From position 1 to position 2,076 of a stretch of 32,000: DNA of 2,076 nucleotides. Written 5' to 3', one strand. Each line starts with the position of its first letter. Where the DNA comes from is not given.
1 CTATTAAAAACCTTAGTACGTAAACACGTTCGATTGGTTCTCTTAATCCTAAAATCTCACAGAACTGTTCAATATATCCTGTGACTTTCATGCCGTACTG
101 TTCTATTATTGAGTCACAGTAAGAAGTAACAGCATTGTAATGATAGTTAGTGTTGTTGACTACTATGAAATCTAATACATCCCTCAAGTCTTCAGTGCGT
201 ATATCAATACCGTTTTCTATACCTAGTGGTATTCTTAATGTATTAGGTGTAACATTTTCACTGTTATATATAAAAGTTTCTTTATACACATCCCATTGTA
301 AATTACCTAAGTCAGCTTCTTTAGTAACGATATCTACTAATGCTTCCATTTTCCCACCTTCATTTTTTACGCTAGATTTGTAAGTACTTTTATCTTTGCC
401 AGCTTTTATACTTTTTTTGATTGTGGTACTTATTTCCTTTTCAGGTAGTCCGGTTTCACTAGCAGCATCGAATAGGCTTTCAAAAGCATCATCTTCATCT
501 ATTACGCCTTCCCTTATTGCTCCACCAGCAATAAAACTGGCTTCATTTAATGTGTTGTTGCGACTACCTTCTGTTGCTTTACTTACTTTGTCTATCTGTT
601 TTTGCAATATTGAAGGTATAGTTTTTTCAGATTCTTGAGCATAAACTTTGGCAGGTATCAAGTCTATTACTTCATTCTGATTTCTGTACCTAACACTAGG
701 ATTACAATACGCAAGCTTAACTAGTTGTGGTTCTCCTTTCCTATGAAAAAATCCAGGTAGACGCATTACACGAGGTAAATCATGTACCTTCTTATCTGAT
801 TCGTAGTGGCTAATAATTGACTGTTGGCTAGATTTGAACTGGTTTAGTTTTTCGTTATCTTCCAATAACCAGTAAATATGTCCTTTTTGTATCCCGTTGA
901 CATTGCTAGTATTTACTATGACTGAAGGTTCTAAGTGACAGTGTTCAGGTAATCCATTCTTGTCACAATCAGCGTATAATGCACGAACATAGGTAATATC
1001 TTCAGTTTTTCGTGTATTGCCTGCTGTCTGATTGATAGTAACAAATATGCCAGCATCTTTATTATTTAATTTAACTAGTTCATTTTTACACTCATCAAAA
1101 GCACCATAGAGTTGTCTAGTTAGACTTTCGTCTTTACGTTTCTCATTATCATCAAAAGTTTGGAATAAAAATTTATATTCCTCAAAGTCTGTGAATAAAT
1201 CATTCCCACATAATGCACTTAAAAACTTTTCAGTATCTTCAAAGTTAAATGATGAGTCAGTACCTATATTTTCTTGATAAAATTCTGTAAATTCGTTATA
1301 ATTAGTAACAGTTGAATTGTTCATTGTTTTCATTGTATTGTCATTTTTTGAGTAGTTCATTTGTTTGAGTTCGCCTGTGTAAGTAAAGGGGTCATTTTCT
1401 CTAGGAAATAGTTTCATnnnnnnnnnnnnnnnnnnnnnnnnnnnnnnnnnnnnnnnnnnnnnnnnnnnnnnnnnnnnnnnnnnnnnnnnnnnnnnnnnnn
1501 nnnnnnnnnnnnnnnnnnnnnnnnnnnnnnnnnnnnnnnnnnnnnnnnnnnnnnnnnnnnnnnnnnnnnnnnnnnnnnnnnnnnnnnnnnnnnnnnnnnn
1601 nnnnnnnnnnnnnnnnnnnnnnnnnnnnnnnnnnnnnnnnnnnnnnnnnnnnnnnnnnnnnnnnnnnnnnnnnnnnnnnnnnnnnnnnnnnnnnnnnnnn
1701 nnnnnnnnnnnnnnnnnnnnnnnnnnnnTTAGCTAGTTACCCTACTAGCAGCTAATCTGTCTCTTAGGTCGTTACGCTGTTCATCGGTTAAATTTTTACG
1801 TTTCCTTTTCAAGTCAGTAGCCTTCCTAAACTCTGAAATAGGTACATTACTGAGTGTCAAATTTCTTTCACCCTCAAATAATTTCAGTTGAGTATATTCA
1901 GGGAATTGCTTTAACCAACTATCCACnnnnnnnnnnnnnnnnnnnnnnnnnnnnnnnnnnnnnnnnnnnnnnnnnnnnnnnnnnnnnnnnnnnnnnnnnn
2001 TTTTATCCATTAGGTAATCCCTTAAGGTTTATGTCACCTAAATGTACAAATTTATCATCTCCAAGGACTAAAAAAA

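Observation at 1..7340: HIP1-free, AT-rich island at tRNA-Pro(GGG) with a satellite-like or tycheposon-like core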

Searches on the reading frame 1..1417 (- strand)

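Call 7: search_protein_families(library=pfam, proteins=[window:1-1417:-], max_evalue=0.1)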
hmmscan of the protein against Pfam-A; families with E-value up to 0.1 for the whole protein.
window:1-1417:- (472 aa): 1 family
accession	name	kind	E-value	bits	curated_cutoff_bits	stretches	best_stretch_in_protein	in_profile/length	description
PF16793.10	RepB_primase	-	2.1e-05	24.9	24.3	1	162-244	84-170/186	RepB DNA-primase N-terminal domain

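Call 8: search_protein_families(library=phrogs, proteins=[window:1-1417:-], max_evalue=0.1)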
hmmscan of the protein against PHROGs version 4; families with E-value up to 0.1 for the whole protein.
window:1-1417:- (472 aa): 6 families
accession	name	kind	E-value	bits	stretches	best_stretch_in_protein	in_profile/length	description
phrog_10514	-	DNA, RNA and nucleotide metabolism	2e-22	80.2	1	85-234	23-167/750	DNA primase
phrog_3123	-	unknown function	7.8e-08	32.3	1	131-281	73-218/583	-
phrog_2478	-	DNA, RNA and nucleotide metabolism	1.4e-05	24.4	1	115-234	47-197/854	DNA polymerase/primase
phrog_36873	-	DNA, RNA and nucleotide metabolism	0.0029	16.3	1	113-248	54-192/1082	DNA helicase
phrog_4861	-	DNA, RNA and nucleotide metabolism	0.031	14.5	1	150-229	115-192/358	DNA primase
phrog_6012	-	DNA, RNA and nucleotide metabolism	0.038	14.2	1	278-343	4-69/447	DNA helicase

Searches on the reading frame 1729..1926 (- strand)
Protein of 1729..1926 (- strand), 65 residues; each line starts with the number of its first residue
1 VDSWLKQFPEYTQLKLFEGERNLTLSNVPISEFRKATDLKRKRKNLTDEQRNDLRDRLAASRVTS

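Call 7: search_protein_families(library=pfam, proteins=[window:1729-1926:-], max_evalue=0.1)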
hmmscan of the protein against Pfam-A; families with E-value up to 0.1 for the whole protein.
window:1729-1926:- (65 aa): 0 families

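Call 8: search_protein_families(library=phrogs, proteins=[window:1729-1926:-], max_evalue=0.1)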
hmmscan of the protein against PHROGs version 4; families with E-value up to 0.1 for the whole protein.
window:1729-1926:- (65 aa): 0 families

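Call 83: search_protein_families(library=ncbifam, proteins=[window:1729-1926:-], max_evalue=0.01)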
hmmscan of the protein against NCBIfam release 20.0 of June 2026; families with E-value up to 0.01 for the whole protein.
window:1729-1926:- (65 aa): 0 families
